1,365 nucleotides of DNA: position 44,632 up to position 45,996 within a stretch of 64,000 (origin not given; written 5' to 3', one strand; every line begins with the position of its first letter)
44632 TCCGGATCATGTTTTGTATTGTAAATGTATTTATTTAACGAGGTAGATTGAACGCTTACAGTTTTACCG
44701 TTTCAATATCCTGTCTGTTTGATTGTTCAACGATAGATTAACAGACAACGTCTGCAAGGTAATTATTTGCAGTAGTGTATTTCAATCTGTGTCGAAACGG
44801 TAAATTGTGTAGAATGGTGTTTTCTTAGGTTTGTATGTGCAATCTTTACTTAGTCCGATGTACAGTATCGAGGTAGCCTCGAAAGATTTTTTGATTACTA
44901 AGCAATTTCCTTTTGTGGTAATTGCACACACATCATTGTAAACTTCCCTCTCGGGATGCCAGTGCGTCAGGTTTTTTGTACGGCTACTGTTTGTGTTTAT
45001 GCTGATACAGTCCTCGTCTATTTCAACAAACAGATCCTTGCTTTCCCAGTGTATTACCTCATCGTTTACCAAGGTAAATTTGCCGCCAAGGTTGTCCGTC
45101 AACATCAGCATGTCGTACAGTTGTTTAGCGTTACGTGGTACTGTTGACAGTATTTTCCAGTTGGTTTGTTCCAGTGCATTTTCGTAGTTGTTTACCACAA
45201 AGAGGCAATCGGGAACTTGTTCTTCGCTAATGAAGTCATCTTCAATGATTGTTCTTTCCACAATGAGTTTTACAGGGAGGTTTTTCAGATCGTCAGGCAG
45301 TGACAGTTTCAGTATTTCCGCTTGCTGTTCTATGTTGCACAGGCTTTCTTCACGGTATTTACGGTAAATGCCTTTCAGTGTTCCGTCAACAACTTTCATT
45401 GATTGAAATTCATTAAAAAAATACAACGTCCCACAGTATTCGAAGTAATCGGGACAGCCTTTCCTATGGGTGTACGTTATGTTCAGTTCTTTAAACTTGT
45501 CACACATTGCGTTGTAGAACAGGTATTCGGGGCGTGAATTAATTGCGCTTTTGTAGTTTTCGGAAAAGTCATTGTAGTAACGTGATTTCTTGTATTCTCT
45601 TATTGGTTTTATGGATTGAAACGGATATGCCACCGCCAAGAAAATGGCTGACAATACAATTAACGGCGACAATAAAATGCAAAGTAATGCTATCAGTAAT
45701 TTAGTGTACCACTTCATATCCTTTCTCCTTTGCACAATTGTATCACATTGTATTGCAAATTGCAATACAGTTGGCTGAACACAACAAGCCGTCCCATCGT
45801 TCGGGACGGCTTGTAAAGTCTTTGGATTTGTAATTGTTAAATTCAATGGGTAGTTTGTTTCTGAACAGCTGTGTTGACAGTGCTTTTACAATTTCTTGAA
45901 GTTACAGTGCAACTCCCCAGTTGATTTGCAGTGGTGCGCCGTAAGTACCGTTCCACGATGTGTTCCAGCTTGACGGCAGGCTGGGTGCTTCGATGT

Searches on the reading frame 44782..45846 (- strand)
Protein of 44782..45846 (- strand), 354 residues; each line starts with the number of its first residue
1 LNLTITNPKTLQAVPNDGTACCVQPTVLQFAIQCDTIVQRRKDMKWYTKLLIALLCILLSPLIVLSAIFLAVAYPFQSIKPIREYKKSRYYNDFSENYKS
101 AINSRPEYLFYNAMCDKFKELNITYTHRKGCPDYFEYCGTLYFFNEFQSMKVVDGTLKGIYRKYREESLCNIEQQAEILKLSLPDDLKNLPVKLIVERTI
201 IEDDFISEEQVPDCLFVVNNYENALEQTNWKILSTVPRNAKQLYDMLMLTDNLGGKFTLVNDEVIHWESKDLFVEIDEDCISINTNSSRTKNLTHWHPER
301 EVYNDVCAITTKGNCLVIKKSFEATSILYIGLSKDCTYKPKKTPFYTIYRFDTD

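Call 45: find_encoding_contigs(protein=window:44782-45846:-, flank=10000, max_places=1)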
Protein window:44782-45846:- (354 aa): no gene with exactly this product is on record in the collection.
